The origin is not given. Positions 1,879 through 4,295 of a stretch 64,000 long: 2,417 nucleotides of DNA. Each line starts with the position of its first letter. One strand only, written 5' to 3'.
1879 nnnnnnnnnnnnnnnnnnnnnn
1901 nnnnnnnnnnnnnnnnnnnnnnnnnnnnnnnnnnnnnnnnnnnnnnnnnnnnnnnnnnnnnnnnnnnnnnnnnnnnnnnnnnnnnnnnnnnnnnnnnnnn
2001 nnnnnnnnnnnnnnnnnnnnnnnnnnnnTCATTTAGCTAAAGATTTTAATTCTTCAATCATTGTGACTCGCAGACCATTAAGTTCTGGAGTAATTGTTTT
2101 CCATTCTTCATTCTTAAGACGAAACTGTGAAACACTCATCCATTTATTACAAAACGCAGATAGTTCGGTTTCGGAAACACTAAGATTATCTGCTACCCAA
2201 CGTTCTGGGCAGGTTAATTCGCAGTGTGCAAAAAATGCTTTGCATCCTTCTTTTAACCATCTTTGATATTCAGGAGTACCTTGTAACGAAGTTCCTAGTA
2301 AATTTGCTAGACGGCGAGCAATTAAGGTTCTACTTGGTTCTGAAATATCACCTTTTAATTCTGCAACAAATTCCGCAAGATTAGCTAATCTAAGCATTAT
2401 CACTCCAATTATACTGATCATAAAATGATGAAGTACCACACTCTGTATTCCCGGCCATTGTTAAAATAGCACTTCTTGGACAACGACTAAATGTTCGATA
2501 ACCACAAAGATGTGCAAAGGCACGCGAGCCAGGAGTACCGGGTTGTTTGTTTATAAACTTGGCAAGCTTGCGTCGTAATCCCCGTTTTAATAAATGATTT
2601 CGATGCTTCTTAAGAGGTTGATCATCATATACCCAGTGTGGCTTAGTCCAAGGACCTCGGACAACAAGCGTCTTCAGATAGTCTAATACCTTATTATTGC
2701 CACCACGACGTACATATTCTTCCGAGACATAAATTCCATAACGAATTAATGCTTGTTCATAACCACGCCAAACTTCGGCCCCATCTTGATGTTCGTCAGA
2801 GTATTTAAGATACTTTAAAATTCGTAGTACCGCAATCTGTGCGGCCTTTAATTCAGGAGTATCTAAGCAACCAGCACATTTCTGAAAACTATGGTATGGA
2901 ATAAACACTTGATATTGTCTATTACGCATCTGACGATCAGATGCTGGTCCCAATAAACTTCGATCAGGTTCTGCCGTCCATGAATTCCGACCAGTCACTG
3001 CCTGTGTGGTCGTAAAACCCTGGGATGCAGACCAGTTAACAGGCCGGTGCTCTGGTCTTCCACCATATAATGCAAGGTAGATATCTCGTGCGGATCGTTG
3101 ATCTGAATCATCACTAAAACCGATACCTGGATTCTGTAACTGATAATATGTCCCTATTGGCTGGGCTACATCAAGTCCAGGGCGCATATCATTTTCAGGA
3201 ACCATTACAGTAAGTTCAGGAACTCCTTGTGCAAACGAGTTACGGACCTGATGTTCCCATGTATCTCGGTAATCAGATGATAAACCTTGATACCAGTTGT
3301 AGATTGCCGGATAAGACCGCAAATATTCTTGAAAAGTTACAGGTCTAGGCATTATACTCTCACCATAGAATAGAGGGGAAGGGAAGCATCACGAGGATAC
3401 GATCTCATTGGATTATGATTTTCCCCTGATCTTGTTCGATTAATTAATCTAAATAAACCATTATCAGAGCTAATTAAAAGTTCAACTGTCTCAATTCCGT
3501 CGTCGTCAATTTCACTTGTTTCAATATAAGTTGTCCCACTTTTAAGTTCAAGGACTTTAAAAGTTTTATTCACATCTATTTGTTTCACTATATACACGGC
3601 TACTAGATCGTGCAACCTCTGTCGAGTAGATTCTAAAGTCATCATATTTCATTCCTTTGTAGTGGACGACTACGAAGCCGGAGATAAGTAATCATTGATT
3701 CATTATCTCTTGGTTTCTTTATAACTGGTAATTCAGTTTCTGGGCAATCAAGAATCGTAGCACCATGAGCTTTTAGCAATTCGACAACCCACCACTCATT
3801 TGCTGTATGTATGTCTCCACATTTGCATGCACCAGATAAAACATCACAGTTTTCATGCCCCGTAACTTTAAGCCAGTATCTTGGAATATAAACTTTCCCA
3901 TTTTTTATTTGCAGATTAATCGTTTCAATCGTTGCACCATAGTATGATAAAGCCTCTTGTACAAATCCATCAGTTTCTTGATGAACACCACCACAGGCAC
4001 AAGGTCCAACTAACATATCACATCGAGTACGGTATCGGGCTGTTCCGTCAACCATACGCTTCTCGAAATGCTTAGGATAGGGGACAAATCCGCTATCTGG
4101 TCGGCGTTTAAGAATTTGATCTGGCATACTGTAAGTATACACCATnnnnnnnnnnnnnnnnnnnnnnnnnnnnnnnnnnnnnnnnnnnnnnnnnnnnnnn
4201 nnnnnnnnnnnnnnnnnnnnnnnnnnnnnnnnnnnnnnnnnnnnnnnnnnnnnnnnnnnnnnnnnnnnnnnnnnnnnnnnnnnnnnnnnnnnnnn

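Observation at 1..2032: Tandem array of six diverged ~110-aa paralogs sharing a GGP(P) signature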

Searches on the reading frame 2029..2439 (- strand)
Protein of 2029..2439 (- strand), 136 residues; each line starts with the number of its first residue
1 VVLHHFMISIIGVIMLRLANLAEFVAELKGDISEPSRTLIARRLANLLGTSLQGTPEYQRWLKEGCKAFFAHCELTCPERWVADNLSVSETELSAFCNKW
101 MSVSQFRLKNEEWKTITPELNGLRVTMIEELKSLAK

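Call 5: search_protein_families(library=pfam, max_evalue=1, proteins=[window:2029-2439:-])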
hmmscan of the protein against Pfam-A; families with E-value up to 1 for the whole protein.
window:2029-2439:- (136 aa): 1 family
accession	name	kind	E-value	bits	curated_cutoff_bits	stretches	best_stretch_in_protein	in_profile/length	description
PF17073.10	SafA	-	0.22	11.9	27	1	6-53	19-64/66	Two-component-system connector protein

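Call 6: search_protein_families(library=phrogs, max_evalue=1, proteins=[window:2029-2439:-])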
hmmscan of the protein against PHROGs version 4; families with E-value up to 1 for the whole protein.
window:2029-2439:- (136 aa): 0 families

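Call 87: search_protein_families(library=ncbifam, max_evalue=0.1, proteins=[window:2032-2397:-])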
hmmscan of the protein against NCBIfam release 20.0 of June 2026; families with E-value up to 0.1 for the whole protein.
window:2032-2397:- (122 aa): 0 families

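Call 92: search_solved_structures(query=A6, max_evalue=1)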
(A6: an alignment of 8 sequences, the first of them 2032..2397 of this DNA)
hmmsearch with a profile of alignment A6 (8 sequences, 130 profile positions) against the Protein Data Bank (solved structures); distinct sequences matched with E-value up to 1: 0.
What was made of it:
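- Tried and rejected: It has no PDB relative (call 92).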

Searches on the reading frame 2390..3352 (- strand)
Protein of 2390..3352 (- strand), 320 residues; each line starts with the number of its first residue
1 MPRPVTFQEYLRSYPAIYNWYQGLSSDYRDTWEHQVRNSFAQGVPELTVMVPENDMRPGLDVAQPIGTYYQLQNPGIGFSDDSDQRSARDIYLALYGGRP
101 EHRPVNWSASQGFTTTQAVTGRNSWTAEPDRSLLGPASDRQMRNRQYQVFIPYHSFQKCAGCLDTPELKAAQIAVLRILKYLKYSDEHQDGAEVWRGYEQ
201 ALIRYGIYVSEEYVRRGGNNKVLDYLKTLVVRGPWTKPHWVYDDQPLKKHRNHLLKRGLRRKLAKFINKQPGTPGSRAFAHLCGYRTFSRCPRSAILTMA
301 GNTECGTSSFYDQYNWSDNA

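Call 5: search_protein_families(library=pfam, max_evalue=1, proteins=[window:2390-3352:-])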
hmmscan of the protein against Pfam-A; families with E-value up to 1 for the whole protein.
window:2390-3352:- (320 aa): 1 family
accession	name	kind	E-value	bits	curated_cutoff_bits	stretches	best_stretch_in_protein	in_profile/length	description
PF03013.19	Pyr_excise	-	3.3e-06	27.8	23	1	149-222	3-77/81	Pyrimidine dimer DNA glycosylase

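Call 6: search_protein_families(library=phrogs, max_evalue=1, proteins=[window:2390-3352:-])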
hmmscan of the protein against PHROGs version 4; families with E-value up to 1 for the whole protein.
window:2390-3352:- (320 aa): 0 families

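Call 69: search_protein_families(library=phrogs, max_evalue=0.00001, proteins=[window:2390-3352:-])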
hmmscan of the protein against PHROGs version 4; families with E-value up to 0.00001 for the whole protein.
window:2390-3352:- (320 aa): 0 families

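Call 87: search_protein_families(library=ncbifam, max_evalue=0.1, proteins=[window:2390-3352:-])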
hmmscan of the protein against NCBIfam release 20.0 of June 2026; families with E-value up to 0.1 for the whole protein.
window:2390-3352:- (320 aa): 1 family
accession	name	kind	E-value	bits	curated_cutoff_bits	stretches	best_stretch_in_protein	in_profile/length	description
NF038085.1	MSMEG_6728_fam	subfamily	3.9e-12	46.4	100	1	148-228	2-85/149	MSMEG_6728 family protein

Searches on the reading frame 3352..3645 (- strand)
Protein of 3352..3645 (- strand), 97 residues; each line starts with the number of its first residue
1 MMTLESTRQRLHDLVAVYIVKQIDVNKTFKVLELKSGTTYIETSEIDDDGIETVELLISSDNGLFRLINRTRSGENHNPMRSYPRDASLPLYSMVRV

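Call 5: search_protein_families(library=pfam, max_evalue=1, proteins=[window:3352-3645:-])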
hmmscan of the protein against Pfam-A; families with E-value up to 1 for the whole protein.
window:3352-3645:- (97 aa): 1 family
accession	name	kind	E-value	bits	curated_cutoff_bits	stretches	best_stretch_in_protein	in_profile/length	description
PF21852.1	DUF6911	-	0.003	17.8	24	1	14-83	18-82/128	Family of unknown function (DUF6911)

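Call 6: search_protein_families(library=phrogs, max_evalue=1, proteins=[window:3352-3645:-])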
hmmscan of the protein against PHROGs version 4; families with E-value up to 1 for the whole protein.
window:3352-3645:- (97 aa): 2 families
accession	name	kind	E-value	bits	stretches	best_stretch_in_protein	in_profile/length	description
phrog_24647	-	unknown function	0.18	12.8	1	34-68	3-34/63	-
phrog_24092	-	tail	0.35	9.9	1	7-83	295-358/939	tail fiber protein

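Call 87: search_protein_families(library=ncbifam, max_evalue=0.1, proteins=[window:3355-3645:-])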
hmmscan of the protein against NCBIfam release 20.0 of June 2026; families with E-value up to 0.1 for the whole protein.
window:3355-3645:- (97 aa): 0 families

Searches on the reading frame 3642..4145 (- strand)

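Call 5: search_protein_families(library=pfam, max_evalue=1, proteins=[window:3642-4145:-])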
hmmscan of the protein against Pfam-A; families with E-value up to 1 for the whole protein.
window:3642-4145:- (167 aa): 0 families

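Call 6: search_protein_families(library=phrogs, max_evalue=1, proteins=[window:3642-4145:-])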
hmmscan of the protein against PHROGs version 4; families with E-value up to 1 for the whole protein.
window:3642-4145:- (167 aa): 1 family
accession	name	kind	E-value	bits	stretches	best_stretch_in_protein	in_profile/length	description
phrog_12768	-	unknown function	0.38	11.5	1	114-129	24-39/51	-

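Call 87: search_protein_families(library=ncbifam, max_evalue=0.1, proteins=[window:3645-4127:-])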
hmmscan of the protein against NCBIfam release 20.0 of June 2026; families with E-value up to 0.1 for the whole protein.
window:3645-4127:- (161 aa): 0 families
